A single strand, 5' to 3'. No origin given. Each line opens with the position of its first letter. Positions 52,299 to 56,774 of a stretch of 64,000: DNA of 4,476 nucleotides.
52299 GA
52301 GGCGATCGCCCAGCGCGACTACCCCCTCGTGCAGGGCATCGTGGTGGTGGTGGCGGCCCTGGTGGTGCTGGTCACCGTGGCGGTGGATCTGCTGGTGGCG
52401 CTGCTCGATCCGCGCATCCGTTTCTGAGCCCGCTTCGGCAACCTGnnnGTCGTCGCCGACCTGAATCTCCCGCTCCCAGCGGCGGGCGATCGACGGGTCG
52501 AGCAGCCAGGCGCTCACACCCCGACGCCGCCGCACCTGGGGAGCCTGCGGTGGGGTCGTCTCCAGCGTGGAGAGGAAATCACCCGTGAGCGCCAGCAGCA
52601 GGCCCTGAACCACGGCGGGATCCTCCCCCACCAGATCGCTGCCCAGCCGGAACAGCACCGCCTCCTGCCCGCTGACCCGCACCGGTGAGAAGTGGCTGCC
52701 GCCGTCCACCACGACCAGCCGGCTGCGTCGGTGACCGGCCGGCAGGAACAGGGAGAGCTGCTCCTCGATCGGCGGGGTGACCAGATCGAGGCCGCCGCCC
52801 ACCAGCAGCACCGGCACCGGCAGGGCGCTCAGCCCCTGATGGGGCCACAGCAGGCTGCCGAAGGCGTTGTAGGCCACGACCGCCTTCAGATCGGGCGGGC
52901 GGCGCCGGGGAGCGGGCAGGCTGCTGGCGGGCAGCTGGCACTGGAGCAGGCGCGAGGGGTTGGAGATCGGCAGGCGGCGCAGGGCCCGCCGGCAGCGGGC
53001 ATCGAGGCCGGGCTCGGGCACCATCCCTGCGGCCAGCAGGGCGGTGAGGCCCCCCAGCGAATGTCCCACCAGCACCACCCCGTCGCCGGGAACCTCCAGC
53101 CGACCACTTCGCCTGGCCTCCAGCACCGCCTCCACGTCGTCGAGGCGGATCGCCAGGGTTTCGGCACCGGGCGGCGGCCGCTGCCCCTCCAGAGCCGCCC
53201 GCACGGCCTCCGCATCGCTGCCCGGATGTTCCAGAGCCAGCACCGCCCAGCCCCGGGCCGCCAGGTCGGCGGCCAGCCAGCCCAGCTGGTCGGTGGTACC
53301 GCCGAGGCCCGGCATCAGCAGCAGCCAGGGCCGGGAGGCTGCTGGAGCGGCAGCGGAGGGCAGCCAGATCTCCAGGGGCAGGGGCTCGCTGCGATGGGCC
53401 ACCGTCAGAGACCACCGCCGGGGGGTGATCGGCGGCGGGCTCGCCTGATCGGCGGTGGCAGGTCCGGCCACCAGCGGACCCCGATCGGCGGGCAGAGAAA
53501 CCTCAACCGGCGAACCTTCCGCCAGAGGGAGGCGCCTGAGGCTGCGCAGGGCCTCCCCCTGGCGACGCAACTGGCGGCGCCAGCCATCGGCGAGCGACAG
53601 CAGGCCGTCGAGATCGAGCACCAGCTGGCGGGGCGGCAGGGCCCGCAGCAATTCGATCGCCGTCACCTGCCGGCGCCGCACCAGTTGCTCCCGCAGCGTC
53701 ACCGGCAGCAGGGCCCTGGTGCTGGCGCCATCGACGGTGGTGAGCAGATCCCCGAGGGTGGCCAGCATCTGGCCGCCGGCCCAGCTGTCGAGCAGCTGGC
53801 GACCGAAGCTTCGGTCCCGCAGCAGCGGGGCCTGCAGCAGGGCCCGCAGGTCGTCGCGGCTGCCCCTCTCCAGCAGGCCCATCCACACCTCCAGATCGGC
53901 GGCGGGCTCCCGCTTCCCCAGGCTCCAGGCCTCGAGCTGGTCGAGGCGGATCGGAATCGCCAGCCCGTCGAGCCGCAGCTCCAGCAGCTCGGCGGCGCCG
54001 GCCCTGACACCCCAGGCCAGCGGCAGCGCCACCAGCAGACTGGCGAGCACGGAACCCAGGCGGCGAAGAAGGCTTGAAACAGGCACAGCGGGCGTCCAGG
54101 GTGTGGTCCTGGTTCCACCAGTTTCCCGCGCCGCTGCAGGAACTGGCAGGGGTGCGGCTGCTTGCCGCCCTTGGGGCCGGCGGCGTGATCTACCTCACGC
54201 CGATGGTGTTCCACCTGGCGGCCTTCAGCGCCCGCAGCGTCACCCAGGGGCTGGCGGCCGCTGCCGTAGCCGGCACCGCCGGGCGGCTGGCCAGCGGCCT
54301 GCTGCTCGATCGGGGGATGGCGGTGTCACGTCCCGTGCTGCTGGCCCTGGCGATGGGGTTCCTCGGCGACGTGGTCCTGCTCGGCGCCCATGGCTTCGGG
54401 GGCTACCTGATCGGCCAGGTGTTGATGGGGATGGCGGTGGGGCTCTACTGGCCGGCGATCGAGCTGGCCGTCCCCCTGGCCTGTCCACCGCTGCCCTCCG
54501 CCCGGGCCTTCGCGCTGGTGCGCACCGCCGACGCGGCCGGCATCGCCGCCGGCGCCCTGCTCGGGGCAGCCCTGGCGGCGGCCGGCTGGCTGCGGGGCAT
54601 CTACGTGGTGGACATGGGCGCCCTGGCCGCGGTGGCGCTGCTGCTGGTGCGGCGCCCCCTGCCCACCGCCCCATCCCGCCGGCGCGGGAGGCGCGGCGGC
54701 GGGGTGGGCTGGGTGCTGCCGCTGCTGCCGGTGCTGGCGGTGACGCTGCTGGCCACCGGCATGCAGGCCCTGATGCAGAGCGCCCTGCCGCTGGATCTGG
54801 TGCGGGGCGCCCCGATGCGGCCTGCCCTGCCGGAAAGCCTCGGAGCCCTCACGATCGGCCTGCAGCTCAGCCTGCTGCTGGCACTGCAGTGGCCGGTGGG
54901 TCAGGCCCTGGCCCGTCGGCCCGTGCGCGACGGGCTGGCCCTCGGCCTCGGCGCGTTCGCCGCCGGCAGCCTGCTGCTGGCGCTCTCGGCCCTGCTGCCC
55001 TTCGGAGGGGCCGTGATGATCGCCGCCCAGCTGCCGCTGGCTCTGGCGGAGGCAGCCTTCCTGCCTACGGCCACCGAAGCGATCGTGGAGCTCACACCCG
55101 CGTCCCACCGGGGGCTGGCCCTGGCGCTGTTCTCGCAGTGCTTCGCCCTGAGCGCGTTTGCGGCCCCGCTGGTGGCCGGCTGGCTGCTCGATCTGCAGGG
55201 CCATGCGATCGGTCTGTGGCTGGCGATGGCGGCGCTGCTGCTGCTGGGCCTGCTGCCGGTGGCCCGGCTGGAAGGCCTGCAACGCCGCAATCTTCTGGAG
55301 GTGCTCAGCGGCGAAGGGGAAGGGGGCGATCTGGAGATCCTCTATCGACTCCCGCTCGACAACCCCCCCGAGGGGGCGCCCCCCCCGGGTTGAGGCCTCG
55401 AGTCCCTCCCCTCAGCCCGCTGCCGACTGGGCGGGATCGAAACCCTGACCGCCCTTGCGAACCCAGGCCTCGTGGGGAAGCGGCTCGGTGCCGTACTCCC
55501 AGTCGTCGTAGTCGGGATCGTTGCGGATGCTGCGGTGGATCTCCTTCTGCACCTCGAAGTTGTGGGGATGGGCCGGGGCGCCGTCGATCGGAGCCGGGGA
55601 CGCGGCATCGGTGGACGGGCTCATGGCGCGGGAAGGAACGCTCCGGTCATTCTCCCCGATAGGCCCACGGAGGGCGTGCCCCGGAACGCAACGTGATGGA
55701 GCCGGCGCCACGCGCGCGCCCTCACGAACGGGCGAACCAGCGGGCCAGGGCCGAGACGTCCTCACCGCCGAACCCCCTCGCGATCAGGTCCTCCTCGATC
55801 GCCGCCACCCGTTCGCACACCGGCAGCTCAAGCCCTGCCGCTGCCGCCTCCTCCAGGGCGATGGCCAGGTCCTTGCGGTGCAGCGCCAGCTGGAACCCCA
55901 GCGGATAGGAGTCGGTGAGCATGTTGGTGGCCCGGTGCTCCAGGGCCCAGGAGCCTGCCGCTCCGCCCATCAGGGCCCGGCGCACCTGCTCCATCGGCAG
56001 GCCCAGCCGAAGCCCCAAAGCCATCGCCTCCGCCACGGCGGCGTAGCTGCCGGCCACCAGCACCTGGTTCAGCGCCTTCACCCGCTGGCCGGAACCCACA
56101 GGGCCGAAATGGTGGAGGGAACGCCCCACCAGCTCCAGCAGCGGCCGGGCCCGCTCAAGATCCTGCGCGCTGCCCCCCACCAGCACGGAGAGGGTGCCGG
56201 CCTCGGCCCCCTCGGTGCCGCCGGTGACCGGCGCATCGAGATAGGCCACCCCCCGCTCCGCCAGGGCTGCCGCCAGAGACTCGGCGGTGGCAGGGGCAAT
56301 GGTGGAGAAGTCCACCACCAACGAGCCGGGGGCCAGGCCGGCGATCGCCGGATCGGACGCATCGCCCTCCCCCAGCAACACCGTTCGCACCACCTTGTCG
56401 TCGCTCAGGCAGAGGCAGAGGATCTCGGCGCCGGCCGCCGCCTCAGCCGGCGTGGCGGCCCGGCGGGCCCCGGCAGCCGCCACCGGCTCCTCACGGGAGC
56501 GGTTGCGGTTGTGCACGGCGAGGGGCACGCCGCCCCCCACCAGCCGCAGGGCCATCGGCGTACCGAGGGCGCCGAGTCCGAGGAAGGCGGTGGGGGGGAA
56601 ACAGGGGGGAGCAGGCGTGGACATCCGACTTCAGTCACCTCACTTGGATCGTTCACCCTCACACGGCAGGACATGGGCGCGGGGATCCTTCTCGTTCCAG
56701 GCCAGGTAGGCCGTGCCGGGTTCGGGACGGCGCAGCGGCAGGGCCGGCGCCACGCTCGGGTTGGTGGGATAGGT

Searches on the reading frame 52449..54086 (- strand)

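Call 40: search_protein_families(library=ncbifam, proteins=[window:52449-54086:-], max_evalue=0.00001)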
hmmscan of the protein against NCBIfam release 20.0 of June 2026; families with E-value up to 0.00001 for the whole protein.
window:52449-54086:- (546 aa): 1 family
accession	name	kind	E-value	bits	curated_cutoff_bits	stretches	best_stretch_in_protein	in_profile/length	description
NF051488.1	bifunc_PcaDC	exception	4e-06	26.2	390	0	250-353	11-96/375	bifunctional 3-oxoadipate enol-lactonase/4-carboxymuconolactone decarboxylase PcaDC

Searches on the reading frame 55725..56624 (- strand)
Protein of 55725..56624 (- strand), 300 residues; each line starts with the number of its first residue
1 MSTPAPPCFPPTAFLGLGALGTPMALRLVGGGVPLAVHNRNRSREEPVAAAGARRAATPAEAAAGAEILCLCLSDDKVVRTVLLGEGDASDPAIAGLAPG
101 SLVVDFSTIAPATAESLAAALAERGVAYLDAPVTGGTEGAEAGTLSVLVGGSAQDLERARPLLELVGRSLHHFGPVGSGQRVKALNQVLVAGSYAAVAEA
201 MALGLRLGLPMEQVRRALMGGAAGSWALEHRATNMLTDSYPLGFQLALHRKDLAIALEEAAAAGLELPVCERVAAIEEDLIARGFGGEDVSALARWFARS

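Call 40: search_protein_families(library=ncbifam, proteins=[window:55725-56624:-], max_evalue=0.00001)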
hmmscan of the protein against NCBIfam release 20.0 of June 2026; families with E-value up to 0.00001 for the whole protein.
window:55725-56624:- (300 aa): 10 families
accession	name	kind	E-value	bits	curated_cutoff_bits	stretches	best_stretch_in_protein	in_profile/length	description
TIGR01505.1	tartro_sem_red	equivalog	1.7e-67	227.7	340.75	1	13-297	3-283/291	2-hydroxy-3-oxopropionate reductase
NF008592.0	PRK11559.1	equivalog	1.9e-62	211.2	397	1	13-298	6-287/296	2-hydroxy-3-oxopropionate reductase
TIGR01692.1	HIBADH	equivalog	4.9e-51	173.8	291.6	1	14-296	1-286/288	3-hydroxyisobutyrate dehydrogenase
NF043037.1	ThreonDh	equivalog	1.7e-49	168.8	350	1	13-298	6-288/297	L-threonate dehydrogenase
NF012005.0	PRK15461.1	equivalog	1.9e-48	165.2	348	1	13-294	5-283/298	sulfolactaldehyde 3-reductase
NF011633.0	PRK15059.1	equivalog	2.1e-48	165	451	1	13-293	4-279/292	2-hydroxy-3-oxopropionate reductase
NF007161.0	PRK09599.1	subfamily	2.4e-16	59.9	271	1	14-234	5-228/302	NADP-dependent phosphogluconate dehydrogenase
NF006765.0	PRK09287.1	equivalog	9.1e-10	38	413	1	14-203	8-203/476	NADP-dependent phosphogluconate dehydrogenase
TIGR00872.1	gnd_rel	equivalog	1.5e-09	37.5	297.2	1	14-203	5-191/299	phosphogluconate dehydrogenase (NAD(+)-dependent, decarboxylating)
TIGR00873.1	gnd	equivalog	3.2e-09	36.1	426.7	1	14-203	4-199/467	decarboxylating NADP(+)-dependent phosphogluconate dehydrogenase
